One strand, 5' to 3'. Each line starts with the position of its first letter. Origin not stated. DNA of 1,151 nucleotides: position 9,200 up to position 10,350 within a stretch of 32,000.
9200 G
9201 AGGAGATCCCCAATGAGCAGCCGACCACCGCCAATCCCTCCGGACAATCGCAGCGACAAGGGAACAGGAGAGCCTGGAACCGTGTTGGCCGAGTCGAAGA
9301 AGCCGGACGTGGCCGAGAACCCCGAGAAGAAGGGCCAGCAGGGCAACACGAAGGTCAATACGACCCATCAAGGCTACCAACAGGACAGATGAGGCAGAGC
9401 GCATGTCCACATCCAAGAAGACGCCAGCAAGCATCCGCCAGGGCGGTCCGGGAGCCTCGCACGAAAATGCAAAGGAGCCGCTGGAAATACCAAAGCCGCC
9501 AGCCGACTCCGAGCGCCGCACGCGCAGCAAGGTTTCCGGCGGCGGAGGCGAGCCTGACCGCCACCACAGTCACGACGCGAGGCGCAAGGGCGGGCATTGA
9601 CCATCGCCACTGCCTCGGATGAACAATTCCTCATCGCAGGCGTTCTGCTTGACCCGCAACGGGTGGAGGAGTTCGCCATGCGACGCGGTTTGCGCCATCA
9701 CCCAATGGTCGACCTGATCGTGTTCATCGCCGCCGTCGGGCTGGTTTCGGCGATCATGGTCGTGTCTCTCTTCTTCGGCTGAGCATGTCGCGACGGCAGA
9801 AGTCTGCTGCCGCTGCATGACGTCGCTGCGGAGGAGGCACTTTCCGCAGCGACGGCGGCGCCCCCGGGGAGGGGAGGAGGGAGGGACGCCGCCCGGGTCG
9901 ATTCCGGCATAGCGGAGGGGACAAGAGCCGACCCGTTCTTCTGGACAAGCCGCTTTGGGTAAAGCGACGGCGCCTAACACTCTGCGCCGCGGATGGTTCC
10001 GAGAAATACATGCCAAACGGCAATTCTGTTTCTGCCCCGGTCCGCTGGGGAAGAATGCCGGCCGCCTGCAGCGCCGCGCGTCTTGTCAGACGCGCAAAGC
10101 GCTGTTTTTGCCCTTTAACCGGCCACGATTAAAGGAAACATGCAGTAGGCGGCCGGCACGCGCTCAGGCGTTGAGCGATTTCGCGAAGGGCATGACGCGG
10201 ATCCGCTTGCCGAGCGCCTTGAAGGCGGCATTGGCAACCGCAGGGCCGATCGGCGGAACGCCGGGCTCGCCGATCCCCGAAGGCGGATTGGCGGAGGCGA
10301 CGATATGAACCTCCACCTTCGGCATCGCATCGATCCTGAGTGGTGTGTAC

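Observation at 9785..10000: Candidate stress-controlled sRNA carrying three anti-Shine-Dalgarno motifs, including an exact CCUCCUCCC, on the minus strand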

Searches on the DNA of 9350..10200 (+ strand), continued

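Call 27: get_annotated_region(hit=H98, flank=1200)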
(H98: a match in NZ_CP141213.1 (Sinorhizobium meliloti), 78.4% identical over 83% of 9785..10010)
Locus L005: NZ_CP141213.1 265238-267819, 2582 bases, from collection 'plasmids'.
description: Sinorhizobium meliloti strain LMB1 plasmid pA, complete sequence
organism: Sinorhizobium meliloti (NCBI taxid 382)
taxonomy: Bacteria; Pseudomonadota; Alphaproteobacteria; Hyphomicrobiales; Rhizobiaceae; Sinorhizobium; Sinorhizobium meliloti
host: -; source: alfalfa,Isolate; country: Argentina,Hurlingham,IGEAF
typing (MOB-suite, as given by PLSDB): conjugative; relaxase MOBQ; mating-pair formation MPF_T
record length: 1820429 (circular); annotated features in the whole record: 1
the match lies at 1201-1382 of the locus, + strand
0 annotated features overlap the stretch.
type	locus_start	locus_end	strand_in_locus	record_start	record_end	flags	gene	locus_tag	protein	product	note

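Call 28: get_annotated_region(hit=H99, flank=1200)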
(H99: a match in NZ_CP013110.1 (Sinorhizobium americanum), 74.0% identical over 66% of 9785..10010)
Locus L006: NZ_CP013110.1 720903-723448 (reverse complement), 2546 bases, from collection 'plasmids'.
description: Sinorhizobium americanum strain CFNEI 73 plasmid C, complete sequence
organism: Sinorhizobium americanum (NCBI taxid 194963)
taxonomy: Bacteria; Pseudomonadota; Alphaproteobacteria; Hyphomicrobiales; Rhizobiaceae; Sinorhizobium; Sinorhizobium americanum
host: -; source: Vachellia farnesiana,cell culture; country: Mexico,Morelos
typing (MOB-suite, as given by PLSDB): conjugative; relaxase MOBQ; mating-pair formation MPF_T
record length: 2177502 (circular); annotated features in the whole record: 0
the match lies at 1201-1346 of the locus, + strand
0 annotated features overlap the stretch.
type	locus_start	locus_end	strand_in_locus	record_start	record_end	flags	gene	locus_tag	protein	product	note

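Call 29: get_annotated_region(hit=H100, flank=1200)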
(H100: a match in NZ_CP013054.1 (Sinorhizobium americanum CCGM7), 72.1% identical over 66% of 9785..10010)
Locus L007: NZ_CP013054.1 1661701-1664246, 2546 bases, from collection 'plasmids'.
description: Sinorhizobium americanum CCGM7 plasmid C, complete sequence
organism: Sinorhizobium americanum CCGM7 (NCBI taxid 1408224)
taxonomy: Bacteria; Pseudomonadota; Alphaproteobacteria; Hyphomicrobiales; Rhizobiaceae; Sinorhizobium; Sinorhizobium americanum; Sinorhizobium americanum CCGM7
host: -; source: Phaseolus vulgaris,root nodules; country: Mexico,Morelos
typing (MOB-suite, as given by PLSDB): non-mobilizable; mating-pair formation MPF_T
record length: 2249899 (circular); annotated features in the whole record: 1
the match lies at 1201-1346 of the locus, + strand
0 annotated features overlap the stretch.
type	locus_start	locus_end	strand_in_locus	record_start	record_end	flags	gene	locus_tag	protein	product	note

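Call 40: search_dna_similar(query=L006:1185-1365:+, collection=plasmids, mode=distant, max_rows=40, rows=spread, max_evalue=0.01)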
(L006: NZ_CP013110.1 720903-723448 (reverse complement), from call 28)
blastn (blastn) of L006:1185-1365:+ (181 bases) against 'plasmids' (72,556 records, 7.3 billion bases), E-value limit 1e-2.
Records with a match: 67; places in all: 112; records where one place covers at least 80% of the query: 55.
Best place of each record, by identity: >=99% 1; 90-95% 3; 60-80% 63.
By first word of the organism name: Sinorhizobium 67.
By predicted mobility (MOB-suite, as given by PLSDB): mobilizable 57; non-mobilizable 7; conjugative 3.
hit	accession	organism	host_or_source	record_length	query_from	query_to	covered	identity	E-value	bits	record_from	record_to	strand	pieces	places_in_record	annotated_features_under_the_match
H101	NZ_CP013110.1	Sinorhizobium americanum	Vachellia farnesiana,cell culture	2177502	1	181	100%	100.0%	2e-87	327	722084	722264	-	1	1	record has no annotation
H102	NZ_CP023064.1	Sinorhizobium sp. CCBAU 05631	G.max,nodule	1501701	13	181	93%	91.8%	3e-60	237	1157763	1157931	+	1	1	record has no annotation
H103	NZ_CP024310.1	Sinorhizobium fredii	Phaseolus vulgaris,cell culture,plant ...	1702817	13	181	93%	91.8%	3e-60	237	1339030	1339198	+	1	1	record has no annotation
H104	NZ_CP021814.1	Sinorhizobium meliloti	Medicago truncatula,Single Cell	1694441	17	162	81%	74.0%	1e-9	71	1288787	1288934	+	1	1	none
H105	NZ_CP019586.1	Sinorhizobium meliloti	Medicago arborea,tissue sample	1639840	17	162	81%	74.0%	1e-9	70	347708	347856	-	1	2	none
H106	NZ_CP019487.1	Sinorhizobium meliloti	alfalfa,single cell,nitrogen fixing ...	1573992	17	162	81%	74.0%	1e-9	70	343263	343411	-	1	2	none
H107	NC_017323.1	Sinorhizobium meliloti BL225C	-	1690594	17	162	81%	74.0%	1e-9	70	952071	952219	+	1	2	none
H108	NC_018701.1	Sinorhizobium meliloti Rm41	-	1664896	17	162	81%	74.0%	1e-9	70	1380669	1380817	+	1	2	none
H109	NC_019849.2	Sinorhizobium meliloti GR4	-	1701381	17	162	81%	74.0%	1e-9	70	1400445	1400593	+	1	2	none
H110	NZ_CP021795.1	Sinorhizobium meliloti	Medicago sativa,Single Cell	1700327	17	162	81%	74.0%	1e-9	70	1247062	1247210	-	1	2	none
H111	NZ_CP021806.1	Sinorhizobium meliloti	Medicago truncatula,Single Cell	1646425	17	162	81%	74.0%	1e-9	70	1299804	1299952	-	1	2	none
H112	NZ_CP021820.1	Sinorhizobium meliloti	Medicago truncatula,Single Cell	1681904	17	162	81%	74.0%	1e-9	70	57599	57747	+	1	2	none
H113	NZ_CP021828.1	Sinorhizobium meliloti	Medicago truncatula,Single Cell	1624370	17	162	81%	74.0%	1e-9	70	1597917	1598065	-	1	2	none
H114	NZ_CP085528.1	Sinorhizobium meliloti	Medicago,cell culture,lupulina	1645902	17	162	81%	74.0%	1e-9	70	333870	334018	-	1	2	none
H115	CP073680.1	Sinorhizobium meliloti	Medicago truncatula,cell culture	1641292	17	162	81%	74.0%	1e-9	70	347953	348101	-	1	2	none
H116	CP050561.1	Sinorhizobium meliloti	Melilotus officinalis,cell culture,root ...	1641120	17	162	81%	74.0%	1e-9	70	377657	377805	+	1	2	none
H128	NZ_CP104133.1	Sinorhizobium sp. K101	Phaseolus vulgaris,cell ...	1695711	17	162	81%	72.2%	4e-8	65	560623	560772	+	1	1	none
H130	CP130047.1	Sinorhizobium meliloti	Medicago,Cell culture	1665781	17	162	81%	71.4%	5e-7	61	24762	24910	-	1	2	none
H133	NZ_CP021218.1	Sinorhizobium meliloti RU11/001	-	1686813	17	162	81%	70.8%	7e-6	57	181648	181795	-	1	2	none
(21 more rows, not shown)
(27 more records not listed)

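Call 42: get_annotated_region(hit=H133, flank=1500)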
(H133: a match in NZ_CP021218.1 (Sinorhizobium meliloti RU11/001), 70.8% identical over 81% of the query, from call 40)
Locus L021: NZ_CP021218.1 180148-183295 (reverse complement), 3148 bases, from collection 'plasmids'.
description: Sinorhizobium meliloti RU11/001 plasmid pSymB, complete sequence
organism: Sinorhizobium meliloti RU11/001 (NCBI taxid 1401243)
taxonomy: Bacteria; Pseudomonadota; Alphaproteobacteria; Hyphomicrobiales; Rhizobiaceae; Sinorhizobium; Sinorhizobium meliloti; Sinorhizobium meliloti RU11/001
host: -; source: -; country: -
typing (MOB-suite, as given by PLSDB): mobilizable; relaxase MOBQ
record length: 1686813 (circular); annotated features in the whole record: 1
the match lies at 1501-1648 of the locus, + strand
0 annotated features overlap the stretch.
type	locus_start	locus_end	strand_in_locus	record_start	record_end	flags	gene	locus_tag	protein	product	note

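Call 43: get_annotated_region(hit=H128, flank=1500)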
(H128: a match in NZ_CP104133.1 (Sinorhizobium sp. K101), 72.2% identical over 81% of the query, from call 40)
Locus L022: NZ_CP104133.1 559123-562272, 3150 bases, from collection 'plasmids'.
description: Sinorhizobium sp. K101 plasmid pK101c, complete sequence
organism: Sinorhizobium sp. K101 (NCBI taxid 2976820)
taxonomy: Bacteria; Pseudomonadota; Alphaproteobacteria; Hyphomicrobiales; Rhizobiaceae; Sinorhizobium; Sinorhizobium sp. K101
host: -; source: Phaseolus vulgaris,cell culture,Phaseolus vulgaris nodule,nodule from plant grown in inoculum free soil; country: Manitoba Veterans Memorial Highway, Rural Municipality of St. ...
typing (MOB-suite, as given by PLSDB): non-mobilizable
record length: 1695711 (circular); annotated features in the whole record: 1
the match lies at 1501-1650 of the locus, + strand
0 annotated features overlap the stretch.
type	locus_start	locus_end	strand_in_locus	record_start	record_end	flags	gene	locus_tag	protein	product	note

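Call 44: get_annotated_region(hit=H103, flank=1500)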
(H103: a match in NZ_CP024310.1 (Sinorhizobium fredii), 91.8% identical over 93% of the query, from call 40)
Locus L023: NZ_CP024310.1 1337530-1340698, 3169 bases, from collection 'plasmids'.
description: Sinorhizobium fredii strain NXT3 plasmid pSfreNXT3c, complete sequence
organism: Sinorhizobium fredii (NCBI taxid 380)
taxonomy: Bacteria; Pseudomonadota; Alphaproteobacteria; Hyphomicrobiales; Rhizobiaceae; Sinorhizobium; Sinorhizobium fredii
host: -; source: Phaseolus vulgaris,cell culture,plant nodule in agricultural field; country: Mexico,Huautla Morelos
typing (MOB-suite, as given by PLSDB): conjugative; relaxase MOBQ; mating-pair formation MPF_T
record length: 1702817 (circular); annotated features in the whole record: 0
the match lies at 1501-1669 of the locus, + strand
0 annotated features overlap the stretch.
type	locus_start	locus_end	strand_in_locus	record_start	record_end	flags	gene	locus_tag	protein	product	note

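Call 45: get_annotated_region(hit=H130, flank=1500)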
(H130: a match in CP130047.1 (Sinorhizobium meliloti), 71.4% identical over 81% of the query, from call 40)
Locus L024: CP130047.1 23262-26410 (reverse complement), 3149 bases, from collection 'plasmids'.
description: Sinorhizobium meliloti strain AK57 plasmid pSymB, complete sequence
organism: Sinorhizobium meliloti (NCBI taxid 382)
taxonomy: Bacteria; Pseudomonadota; Alphaproteobacteria; Hyphomicrobiales; Rhizobiaceae; Sinorhizobium; Sinorhizobium meliloti
host: -; source: Medicago,Cell culture; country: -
typing (MOB-suite, as given by PLSDB): mobilizable; relaxase MOBQ
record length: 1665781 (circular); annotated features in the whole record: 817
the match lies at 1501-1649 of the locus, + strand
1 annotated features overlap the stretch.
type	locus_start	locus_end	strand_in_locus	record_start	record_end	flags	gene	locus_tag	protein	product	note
CDS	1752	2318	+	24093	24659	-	-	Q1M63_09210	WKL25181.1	dienelactone hydrolase family protein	-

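Call 47: search_dna_similar(query=L021:1470-1700:+, collection=plasmids, mode=distant, max_rows=60, rows=spread, max_evalue=0.01)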
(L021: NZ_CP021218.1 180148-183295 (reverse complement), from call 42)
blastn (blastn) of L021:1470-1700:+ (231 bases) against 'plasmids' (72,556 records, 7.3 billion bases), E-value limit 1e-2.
Records with a match: 66; places in all: 125; records where one place covers at least 80% of the query: 51.
Best place of each record, by identity: >=99% 45; 90-95% 6; 80-90% 13; 60-80% 2.
By first word of the organism name: Sinorhizobium 65; Salipiger 1.
By predicted mobility (MOB-suite, as given by PLSDB): mobilizable 57; non-mobilizable 7; conjugative 2.
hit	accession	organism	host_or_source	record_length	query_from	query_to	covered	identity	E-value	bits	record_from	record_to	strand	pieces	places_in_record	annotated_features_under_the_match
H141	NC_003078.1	Sinorhizobium meliloti 1021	-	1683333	1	231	100%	100.0%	2e-114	417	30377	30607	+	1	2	none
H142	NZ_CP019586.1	Sinorhizobium meliloti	Medicago arborea,tissue sample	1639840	1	231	100%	100.0%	2e-114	417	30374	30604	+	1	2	none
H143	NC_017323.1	Sinorhizobium meliloti BL225C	-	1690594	1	231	100%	100.0%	2e-114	417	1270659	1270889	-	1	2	none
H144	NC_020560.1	Sinorhizobium meliloti 2011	-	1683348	1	231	100%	100.0%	2e-114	417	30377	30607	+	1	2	none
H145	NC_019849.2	Sinorhizobium meliloti GR4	-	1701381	1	231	100%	100.0%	2e-114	417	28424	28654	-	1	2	none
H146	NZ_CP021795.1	Sinorhizobium meliloti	Medicago sativa,Single Cell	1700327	1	231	100%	100.0%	2e-114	417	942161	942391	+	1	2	none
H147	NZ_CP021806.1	Sinorhizobium meliloti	Medicago truncatula,Single Cell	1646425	1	231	100%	100.0%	2e-114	417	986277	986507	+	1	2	none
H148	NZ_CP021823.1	Sinorhizobium meliloti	Medicago truncatula,Single Cell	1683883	1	231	100%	100.0%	2e-114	417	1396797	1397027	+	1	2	none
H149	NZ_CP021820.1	Sinorhizobium meliloti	Medicago truncatula,Single Cell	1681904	1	231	100%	100.0%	2e-114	417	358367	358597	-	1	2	none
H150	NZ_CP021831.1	Sinorhizobium meliloti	Medicago truncatula,Single Cell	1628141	1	231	100%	100.0%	2e-114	417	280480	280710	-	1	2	none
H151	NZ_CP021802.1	Sinorhizobium meliloti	Medicago sativa,Single Cell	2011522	1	231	100%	100.0%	2e-114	417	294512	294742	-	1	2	none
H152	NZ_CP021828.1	Sinorhizobium meliloti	Medicago truncatula,Single Cell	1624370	1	231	100%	100.0%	2e-114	417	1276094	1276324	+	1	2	none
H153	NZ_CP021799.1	Sinorhizobium meliloti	Medicago sativa,Single Cell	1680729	1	231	100%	100.0%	2e-114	417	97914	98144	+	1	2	none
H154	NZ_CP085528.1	Sinorhizobium meliloti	Medicago,cell culture,lupulina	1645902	1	231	100%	100.0%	2e-114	417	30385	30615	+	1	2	none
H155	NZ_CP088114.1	Sinorhizobium meliloti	cell culture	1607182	1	231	100%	100.0%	2e-114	417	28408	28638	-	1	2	none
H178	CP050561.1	Sinorhizobium meliloti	Melilotus officinalis,cell culture,root ...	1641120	1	231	100%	99.1%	1e-111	408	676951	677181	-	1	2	none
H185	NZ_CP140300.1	Sinorhizobium kummerowiae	Kummerowia stipulacea,Pure culture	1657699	1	227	98%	94.3%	1e-92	346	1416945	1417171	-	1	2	none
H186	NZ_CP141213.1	Sinorhizobium meliloti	alfalfa,Isolate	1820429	1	228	99%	92.3%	1e-86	326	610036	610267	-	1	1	none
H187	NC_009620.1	Sinorhizobium medicae WSM419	-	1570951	26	180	67%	89.8%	2e-51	209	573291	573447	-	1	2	none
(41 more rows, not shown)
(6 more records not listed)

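Call 53: get_annotated_region(hit=H187, flank=600)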
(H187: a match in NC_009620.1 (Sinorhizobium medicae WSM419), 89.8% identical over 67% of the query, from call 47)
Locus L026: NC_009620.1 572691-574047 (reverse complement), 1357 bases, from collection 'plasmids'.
description: Sinorhizobium medicae WSM419 plasmid pSMED01, complete sequence
organism: Sinorhizobium medicae WSM419 (NCBI taxid 366394)
taxonomy: Bacteria; Pseudomonadota; Alphaproteobacteria; Hyphomicrobiales; Rhizobiaceae; Sinorhizobium; Sinorhizobium medicae; Sinorhizobium medicae WSM419
host: -; source: -; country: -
typing (MOB-suite, as given by PLSDB): mobilizable; relaxase MOBQ
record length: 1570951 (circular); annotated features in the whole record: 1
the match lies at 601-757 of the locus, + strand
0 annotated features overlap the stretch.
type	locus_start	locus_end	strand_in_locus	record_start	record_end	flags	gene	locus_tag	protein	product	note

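Call 54: get_annotated_region(hit=H186, flank=600)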
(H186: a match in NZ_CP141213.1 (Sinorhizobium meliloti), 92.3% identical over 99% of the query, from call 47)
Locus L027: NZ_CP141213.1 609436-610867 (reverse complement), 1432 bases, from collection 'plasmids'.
description: Sinorhizobium meliloti strain LMB1 plasmid pA, complete sequence
organism: Sinorhizobium meliloti (NCBI taxid 382)
taxonomy: Bacteria; Pseudomonadota; Alphaproteobacteria; Hyphomicrobiales; Rhizobiaceae; Sinorhizobium; Sinorhizobium meliloti
host: -; source: alfalfa,Isolate; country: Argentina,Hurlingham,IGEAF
typing (MOB-suite, as given by PLSDB): conjugative; relaxase MOBQ; mating-pair formation MPF_T
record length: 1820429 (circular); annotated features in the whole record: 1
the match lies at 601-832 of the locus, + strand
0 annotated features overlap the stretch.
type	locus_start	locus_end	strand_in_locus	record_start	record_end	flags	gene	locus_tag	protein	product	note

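Call 55: get_annotated_region(hit=H185, flank=600)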
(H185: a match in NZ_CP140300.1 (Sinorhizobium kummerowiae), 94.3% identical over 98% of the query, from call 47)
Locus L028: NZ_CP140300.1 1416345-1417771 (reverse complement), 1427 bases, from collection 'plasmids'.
description: Sinorhizobium kummerowiae strain CIP 108026 plasmid pSkuCIP108026b, complete sequence
organism: Sinorhizobium kummerowiae (NCBI taxid 158892)
taxonomy: Bacteria; Pseudomonadota; Alphaproteobacteria; Hyphomicrobiales; Rhizobiaceae; Sinorhizobium; Sinorhizobium kummerowiae
host: -; source: Kummerowia stipulacea,Pure culture; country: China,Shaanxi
typing (MOB-suite, as given by PLSDB): mobilizable; relaxase MOBQ
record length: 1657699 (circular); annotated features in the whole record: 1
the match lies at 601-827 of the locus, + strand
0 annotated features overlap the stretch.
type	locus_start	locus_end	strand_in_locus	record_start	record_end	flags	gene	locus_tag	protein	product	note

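Call 56: get_annotated_region(hit=H102, flank=600)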
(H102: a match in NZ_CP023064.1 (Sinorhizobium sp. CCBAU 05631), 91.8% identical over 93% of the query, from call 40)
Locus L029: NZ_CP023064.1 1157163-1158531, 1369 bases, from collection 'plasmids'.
description: Sinorhizobium sp. CCBAU 05631 plasmid pSS05631b, complete sequence
organism: Sinorhizobium sp. CCBAU 05631 (NCBI taxid 794846)
taxonomy: Bacteria; Pseudomonadota; Alphaproteobacteria; Hyphomicrobiales; Rhizobiaceae; Sinorhizobium; Sinorhizobium sp. CCBAU 05631
host: -; source: G.max,nodule; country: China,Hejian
typing (MOB-suite, as given by PLSDB): non-mobilizable
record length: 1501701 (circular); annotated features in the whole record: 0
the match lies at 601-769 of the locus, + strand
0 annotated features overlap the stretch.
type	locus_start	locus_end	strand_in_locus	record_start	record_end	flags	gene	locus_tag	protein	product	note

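Call 73: build_rna_model(alignment_id=A3, structure=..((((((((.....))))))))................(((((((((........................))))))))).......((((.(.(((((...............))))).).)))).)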
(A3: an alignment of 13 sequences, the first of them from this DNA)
Model R1 built from alignment A3 (13 sequences, 128 columns); structure: as given.
model positions 117; base pairs 27; branch points 2; effective number of sequences 1.89; information 0.59 bits per position. Calibrated on 0.2 Mb of random sequence (short: E-values are rough).
structure used (alignment columns):
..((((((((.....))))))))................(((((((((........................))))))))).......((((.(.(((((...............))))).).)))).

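Call 74: search_with_rna_model(model_id=R1, sources=[window, L008, L025, L030, L031, L032, L001, L003, L004, L005, L006, L013, L015, L017, L022, L023, L026, L027, L028, L029], max_evalue=10, show_alignments=0)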
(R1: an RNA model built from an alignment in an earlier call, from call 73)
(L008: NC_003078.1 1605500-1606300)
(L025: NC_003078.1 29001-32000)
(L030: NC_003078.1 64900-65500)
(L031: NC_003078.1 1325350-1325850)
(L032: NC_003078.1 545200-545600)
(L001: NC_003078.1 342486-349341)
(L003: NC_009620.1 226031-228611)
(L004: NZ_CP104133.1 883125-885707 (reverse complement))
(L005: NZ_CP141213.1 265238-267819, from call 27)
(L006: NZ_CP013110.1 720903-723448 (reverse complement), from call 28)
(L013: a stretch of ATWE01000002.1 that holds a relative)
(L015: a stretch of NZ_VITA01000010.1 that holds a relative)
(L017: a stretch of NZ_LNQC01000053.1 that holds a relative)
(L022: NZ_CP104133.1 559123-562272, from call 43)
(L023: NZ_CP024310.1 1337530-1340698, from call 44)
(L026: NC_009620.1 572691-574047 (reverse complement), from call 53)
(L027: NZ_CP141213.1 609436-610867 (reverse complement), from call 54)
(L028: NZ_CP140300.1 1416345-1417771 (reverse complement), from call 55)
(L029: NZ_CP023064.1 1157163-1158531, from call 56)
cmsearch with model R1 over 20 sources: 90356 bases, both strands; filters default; matches with E-value up to 10: 22.
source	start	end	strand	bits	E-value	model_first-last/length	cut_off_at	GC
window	9853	9970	-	109.2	5e-17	1-117/117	no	0.71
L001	3513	3630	-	109.2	5e-17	1-117/117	no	0.71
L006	1233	1347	+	108.5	6.7e-17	1-117/117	no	0.68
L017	4458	4572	-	108.5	6.7e-17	1-117/117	no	0.68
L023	1538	1651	+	104.5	3.2e-16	1-117/117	no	0.67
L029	638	751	+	104.5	3.2e-16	1-117/117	no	0.67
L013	7487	7605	+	99.3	2.5e-15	1-117/117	no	0.72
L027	663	784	+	99.2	2.6e-15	1-117/117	no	0.7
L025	1440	1556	+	98.9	2.9e-15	1-117/117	no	0.67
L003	1237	1352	+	98.6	3.2e-15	1-117/117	no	0.73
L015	188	303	-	98.6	3.2e-15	1-117/117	no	0.73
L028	663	780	+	98.4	3.5e-15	1-117/117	no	0.69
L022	1533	1651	+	97.8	4.6e-15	1-117/117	no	0.69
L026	639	757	+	96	9.1e-15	1-117/117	no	0.66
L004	1238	1350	+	83.6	1.3e-12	1-117/117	no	0.73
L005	1238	1349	+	73.9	5.6e-11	1-117/117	no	0.72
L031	326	440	+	56.1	6.3e-08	1-117/117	no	0.61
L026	721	802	-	17.2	0.3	1-117/117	no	0.73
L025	1520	1608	-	13.9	1.1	1-117/117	no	0.67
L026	564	663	-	13.7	1.2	1-117/117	no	0.6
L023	2907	2993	+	12.7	1.8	1-117/117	no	0.63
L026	1124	1192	+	12.4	2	1-117/117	no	0.67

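Call 81: search_with_rna_model(model_id=R1, sources=[window, L013, L003, L004, L005, L006, L007, L023, L025, L022, L026, L027, L028, L031, L033, L034, L035], max_evalue=0.001, make_alignment=true, show_alignments=0)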
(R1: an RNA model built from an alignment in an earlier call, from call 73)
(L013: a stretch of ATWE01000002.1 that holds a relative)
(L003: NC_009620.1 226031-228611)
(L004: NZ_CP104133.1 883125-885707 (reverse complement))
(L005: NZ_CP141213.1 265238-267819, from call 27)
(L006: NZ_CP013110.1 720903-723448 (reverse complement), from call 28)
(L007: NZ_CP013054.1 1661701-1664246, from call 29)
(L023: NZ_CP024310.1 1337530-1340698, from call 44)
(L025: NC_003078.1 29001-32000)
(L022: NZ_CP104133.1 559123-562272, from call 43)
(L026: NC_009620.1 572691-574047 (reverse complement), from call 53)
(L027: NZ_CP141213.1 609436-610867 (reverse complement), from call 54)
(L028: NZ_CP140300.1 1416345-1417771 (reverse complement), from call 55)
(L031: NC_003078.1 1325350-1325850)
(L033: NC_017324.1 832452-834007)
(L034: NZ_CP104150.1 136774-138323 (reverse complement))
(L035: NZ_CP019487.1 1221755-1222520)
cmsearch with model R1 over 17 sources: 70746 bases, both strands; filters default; matches with E-value up to 0.001: 17.
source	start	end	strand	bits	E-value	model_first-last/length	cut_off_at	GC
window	9853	9970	-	109.2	3.9e-17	1-117/117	no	0.71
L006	1233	1347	+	108.5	5.2e-17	1-117/117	no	0.68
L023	1538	1651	+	104.5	2.5e-16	1-117/117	no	0.67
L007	1233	1347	+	102.7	5.1e-16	1-117/117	no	0.7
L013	7487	7605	+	99.3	2e-15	1-117/117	no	0.72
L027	663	784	+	99.2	2e-15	1-117/117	no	0.7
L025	1440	1556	+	98.9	2.3e-15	1-117/117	no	0.67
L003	1237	1352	+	98.6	2.5e-15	1-117/117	no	0.73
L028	663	780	+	98.4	2.8e-15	1-117/117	no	0.69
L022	1533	1651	+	97.8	3.6e-15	1-117/117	no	0.69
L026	639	757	+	96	7.1e-15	1-117/117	no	0.66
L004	1238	1350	+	83.6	9.8e-13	1-117/117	no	0.73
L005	1238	1349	+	73.9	4.4e-11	1-117/117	no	0.72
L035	342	456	+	57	3.6e-08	1-117/117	no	0.59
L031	326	440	+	56.1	5e-08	1-117/117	no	0.61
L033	738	851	+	52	2.6e-07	1-117/117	no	0.63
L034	732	845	+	45.5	3.3e-06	1-117/117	no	0.61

Alignment A4: 17 matches aligned to the model, 133 columns, each read 5' to 3' on its own strand. Consensus structure (alignment columns), stored with it:
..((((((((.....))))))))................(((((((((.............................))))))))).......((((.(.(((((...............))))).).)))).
